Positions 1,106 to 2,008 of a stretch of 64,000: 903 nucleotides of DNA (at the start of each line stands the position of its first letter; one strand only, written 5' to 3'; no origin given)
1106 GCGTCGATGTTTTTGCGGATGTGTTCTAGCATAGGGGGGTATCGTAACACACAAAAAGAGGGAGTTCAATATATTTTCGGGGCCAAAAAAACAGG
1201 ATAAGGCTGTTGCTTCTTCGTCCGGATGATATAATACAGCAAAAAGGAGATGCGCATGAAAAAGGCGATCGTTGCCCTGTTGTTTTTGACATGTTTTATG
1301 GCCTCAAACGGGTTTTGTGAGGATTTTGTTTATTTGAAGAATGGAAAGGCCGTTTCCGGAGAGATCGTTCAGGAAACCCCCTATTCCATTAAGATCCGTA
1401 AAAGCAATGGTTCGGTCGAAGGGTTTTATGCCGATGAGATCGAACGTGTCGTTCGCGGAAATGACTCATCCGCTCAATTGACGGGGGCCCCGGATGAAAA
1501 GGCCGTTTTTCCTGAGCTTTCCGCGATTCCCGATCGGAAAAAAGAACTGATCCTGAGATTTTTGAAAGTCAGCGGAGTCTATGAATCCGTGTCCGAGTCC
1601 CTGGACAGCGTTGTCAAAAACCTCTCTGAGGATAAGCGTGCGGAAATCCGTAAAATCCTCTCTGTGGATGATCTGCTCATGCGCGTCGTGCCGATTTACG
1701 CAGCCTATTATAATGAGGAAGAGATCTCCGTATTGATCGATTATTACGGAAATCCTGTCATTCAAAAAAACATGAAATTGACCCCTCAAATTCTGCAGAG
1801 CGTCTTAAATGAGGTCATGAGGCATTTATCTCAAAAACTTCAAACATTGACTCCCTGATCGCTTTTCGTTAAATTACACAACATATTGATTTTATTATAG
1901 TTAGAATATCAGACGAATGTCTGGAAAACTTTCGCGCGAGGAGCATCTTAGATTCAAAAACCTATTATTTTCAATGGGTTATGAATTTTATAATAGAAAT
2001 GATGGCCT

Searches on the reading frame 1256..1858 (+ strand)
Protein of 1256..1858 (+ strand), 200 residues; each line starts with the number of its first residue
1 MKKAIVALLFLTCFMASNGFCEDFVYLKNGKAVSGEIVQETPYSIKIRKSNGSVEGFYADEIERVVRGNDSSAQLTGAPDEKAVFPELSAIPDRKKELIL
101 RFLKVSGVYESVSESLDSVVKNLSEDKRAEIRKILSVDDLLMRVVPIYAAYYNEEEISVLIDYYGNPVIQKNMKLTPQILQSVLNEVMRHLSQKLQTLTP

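Call 58: search_protein_families(library=pfam, proteins=[window:1256-1858:+], max_evalue=0.01)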
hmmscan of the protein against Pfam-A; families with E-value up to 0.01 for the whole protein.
window:1256-1858:+ (200 aa): 1 family
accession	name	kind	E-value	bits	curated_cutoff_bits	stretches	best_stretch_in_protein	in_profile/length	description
PF09832.14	DUF2059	-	1.9e-06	28.2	23.6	1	139-196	2-58/60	Uncharacterized protein conserved in bacteria (DUF2059)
